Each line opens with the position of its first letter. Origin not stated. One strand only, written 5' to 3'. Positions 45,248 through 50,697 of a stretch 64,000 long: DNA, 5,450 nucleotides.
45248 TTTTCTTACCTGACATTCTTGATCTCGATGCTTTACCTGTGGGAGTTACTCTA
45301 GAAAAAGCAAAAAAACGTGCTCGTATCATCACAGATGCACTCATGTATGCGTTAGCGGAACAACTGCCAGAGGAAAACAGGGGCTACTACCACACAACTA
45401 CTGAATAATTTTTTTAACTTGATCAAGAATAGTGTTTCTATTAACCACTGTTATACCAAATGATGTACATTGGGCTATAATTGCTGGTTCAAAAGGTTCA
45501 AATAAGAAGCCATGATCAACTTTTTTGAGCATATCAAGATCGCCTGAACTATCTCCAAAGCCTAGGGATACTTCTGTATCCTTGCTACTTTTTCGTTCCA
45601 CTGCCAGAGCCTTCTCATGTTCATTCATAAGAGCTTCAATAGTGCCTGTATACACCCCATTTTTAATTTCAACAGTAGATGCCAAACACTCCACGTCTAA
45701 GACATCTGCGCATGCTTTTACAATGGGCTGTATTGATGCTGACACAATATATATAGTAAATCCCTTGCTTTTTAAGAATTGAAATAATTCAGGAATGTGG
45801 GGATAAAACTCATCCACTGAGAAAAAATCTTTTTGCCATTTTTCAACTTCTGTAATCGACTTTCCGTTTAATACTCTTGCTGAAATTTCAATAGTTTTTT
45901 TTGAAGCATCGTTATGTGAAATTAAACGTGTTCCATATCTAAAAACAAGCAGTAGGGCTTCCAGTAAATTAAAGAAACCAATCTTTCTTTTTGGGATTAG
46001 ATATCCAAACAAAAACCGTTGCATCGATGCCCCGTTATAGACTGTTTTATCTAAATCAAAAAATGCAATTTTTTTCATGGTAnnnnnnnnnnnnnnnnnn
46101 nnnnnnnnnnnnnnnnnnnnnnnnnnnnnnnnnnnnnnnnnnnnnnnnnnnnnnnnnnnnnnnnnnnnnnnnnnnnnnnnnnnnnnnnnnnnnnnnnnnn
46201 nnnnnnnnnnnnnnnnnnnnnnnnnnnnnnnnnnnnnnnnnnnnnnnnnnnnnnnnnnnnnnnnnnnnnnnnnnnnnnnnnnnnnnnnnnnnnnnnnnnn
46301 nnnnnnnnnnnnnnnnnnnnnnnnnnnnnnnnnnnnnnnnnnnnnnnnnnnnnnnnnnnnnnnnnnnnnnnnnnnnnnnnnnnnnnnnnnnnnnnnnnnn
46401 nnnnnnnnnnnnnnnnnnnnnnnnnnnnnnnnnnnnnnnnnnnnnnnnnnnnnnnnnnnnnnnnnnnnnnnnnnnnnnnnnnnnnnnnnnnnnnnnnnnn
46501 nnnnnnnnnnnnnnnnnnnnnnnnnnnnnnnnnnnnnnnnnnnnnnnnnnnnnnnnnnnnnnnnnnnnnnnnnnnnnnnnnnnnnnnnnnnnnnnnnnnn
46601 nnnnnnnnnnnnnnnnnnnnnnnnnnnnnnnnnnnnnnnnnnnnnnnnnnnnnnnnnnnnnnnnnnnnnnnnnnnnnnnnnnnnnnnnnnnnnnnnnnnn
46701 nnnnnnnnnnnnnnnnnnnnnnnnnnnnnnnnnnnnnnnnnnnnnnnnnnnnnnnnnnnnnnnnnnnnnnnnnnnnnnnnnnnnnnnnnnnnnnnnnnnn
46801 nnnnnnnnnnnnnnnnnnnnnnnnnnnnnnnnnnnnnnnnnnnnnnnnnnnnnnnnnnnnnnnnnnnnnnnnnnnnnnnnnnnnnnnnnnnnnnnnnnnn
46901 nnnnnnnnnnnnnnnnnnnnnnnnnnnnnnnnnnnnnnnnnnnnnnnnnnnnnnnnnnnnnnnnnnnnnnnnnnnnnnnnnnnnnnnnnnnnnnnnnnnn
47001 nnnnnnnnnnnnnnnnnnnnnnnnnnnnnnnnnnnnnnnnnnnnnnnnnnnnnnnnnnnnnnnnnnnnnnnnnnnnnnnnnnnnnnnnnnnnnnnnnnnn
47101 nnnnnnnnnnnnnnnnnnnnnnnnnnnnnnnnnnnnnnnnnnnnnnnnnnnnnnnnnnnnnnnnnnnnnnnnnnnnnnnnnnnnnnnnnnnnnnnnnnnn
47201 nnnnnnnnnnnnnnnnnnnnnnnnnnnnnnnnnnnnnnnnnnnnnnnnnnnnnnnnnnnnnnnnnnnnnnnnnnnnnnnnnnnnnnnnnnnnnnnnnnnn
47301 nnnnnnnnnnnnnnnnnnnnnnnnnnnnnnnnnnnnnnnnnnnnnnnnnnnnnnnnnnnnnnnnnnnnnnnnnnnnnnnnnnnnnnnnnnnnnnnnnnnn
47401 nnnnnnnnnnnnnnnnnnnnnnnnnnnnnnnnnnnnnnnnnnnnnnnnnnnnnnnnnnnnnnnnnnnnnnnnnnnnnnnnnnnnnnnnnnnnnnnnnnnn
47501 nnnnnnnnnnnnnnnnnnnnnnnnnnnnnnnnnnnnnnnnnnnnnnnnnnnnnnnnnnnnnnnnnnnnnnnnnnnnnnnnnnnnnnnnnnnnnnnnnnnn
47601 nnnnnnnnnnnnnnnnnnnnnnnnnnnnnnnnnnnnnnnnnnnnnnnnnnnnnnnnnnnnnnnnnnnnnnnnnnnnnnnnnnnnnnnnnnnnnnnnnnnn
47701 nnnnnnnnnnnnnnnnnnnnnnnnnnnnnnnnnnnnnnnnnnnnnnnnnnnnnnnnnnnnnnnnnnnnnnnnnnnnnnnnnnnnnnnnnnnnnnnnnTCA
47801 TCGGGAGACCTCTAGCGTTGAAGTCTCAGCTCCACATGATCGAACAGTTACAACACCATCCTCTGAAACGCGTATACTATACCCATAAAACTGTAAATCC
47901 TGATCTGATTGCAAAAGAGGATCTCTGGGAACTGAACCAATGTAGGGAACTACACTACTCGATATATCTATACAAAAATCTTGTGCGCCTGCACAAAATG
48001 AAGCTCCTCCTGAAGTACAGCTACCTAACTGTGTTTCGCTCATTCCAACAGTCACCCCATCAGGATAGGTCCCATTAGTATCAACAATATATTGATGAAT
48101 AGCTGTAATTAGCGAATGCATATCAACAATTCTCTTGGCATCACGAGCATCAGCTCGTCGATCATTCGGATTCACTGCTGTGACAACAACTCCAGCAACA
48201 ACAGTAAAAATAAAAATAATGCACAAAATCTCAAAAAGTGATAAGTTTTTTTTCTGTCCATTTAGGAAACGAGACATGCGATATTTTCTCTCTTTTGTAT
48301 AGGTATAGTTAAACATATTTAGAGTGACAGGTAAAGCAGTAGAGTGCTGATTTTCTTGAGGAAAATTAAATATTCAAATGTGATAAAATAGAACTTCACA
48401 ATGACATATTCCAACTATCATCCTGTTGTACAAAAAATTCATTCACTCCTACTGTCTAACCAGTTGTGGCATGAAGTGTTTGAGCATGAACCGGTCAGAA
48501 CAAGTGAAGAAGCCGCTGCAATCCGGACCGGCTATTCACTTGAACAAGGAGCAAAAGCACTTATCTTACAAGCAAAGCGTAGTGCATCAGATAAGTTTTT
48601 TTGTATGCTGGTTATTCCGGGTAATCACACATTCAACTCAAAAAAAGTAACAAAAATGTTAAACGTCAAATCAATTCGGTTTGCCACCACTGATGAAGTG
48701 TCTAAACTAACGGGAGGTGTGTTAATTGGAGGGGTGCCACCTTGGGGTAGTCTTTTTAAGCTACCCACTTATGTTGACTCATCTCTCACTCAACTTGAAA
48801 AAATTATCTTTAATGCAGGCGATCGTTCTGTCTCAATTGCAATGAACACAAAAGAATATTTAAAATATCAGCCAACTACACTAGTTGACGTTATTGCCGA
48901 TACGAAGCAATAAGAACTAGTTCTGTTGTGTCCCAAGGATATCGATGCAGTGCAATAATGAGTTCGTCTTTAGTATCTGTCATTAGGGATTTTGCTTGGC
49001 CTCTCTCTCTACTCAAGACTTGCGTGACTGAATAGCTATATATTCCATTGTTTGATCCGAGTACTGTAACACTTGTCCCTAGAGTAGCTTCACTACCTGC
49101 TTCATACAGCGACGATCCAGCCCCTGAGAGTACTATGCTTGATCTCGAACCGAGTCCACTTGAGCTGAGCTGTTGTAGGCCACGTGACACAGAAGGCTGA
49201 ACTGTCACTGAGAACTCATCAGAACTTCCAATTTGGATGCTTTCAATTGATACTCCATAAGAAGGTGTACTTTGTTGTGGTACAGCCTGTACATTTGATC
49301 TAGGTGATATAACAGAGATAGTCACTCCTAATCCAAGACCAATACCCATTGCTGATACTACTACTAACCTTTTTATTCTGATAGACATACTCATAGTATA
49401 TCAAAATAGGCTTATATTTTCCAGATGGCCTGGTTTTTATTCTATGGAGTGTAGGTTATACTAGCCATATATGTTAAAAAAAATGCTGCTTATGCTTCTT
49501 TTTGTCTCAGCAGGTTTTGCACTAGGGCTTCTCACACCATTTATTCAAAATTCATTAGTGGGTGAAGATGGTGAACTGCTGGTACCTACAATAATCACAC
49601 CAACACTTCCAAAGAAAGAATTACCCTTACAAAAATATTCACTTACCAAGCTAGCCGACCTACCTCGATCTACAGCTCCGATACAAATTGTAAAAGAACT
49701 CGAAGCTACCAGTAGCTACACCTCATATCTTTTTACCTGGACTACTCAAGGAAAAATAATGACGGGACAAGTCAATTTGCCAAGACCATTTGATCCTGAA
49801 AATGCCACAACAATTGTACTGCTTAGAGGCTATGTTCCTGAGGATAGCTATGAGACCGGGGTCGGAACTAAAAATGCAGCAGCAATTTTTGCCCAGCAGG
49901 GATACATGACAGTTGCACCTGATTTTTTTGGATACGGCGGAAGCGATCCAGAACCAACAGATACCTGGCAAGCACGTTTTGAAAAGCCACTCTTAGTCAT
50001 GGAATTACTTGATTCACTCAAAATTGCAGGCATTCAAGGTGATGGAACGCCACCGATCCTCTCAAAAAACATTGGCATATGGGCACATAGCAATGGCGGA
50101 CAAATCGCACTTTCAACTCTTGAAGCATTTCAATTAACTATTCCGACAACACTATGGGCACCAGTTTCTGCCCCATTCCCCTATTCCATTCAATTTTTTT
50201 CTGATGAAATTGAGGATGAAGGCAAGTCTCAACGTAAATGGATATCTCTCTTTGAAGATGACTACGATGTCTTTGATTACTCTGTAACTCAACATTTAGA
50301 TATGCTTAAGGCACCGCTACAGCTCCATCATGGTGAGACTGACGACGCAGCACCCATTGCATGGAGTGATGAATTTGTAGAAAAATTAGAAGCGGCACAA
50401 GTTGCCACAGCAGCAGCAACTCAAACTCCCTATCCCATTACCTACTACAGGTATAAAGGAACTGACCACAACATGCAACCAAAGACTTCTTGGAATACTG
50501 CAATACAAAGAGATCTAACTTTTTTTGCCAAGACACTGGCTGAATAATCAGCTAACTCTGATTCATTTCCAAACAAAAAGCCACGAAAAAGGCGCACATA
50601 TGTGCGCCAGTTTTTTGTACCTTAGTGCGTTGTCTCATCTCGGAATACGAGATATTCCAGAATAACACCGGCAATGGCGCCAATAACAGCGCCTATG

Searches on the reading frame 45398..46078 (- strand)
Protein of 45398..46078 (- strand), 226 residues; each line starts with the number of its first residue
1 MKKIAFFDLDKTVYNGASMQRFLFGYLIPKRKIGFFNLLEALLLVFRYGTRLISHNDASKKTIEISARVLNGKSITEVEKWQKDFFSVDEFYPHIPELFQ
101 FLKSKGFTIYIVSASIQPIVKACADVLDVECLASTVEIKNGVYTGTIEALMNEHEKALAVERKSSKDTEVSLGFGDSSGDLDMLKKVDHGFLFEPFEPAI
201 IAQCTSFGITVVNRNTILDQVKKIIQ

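Call 19: search_protein_families(library=ncbifam, proteins=[window:45398-46078:-])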
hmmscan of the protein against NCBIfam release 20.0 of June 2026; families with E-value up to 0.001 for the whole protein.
window:45398-46078:- (226 aa): 8 families
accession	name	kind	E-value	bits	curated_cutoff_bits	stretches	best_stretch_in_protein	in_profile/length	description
TIGR01490.1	HAD-SF-IB-hyp1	subfamily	1.3e-31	110.4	98.3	1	4-195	1-198/202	HAD-IB family hydrolase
TIGR01488.1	HAD-SF-IB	subfamily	2.8e-20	73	45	1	5-187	2-177/177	HAD-IB family phosphatase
NF052360.1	HolPasePseu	equivalog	9.6e-10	38.5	280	1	3-195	2-199/218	histidinol-phosphatase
TIGR00338.1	serB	equivalog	6.7e-09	35.7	144.15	1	91-193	86-193/219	phosphoserine phosphatase SerB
TIGR01545.1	YfhB_g-proteo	equivalog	1.7e-06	28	259.25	1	2-190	5-197/210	phosphatidylglycerophosphatase C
TIGR01491.1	HAD-SF-IB-PSPlk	hypoth_equivalog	1.7e-05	24.7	151.9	1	96-190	86-185/201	phosphoserine phosphatase-like hydrolase, archaeal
NF010109.0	PRK13582.1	equivalog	1.7e-05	24.6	133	1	97-209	75-184/205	bifunctional phosphoserine phosphatase/homoserine phosphotransferase ThrH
NF045966.1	YcsE_rel_Pase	equivalog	0.00018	21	220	0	106-193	145-232/265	YcsE-related riboflavin metabolism phosphatase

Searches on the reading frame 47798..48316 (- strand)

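Call 19: search_protein_families(library=ncbifam, proteins=[window:47798-48316:-])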
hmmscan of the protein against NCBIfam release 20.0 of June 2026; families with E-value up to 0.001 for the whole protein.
window:47798-48316:- (172 aa): 1 family
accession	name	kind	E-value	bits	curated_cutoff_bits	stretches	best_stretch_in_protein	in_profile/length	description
TIGR01710.1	typeII_sec_gspG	equivalog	8.5e-05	22.6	88.85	1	25-86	3-61/134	type II secretion system major pseudopilin GspG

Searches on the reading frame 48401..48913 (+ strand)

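Call 19: search_protein_families(library=ncbifam, proteins=[window:48401-48913:+])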
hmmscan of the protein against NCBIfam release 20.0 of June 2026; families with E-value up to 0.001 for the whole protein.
window:48401-48913:+ (170 aa): 3 families
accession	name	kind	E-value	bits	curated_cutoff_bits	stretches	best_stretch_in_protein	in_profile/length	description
TIGR00011.1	YbaK_EbsC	equivalog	5.8e-20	71.6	153.25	1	26-163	18-150/152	Cys-tRNA(Pro) deacylase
NF007951.0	PRK10670.1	equivalog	2e-11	44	243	1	26-164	19-155/159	Cys-tRNA(Pro)/Cys-tRNA(Cys) deacylase YbaK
NF006625.0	PRK09194.1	equivalog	3.6e-07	29.5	558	1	30-146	255-364/559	proline--tRNA ligase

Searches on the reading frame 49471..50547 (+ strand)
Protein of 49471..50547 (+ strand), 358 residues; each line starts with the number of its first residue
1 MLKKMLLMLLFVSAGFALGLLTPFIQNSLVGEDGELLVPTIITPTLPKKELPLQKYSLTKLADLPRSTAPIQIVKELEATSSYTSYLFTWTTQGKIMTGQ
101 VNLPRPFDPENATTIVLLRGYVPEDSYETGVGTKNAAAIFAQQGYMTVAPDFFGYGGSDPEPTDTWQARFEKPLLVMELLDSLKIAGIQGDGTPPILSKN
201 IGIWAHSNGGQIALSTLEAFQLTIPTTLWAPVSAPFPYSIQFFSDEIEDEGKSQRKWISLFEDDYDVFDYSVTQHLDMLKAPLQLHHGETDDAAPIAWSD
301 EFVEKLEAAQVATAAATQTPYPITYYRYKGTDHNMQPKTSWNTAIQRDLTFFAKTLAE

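Call 19: search_protein_families(library=ncbifam, proteins=[window:49471-50547:+])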
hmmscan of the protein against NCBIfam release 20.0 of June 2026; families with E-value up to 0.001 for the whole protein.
window:49471-50547:+ (358 aa): 1 family
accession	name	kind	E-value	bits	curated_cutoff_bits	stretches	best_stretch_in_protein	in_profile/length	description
NF007857.0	PRK10566.1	equivalog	0.00046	20.1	201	1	239-354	147-247/249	esterase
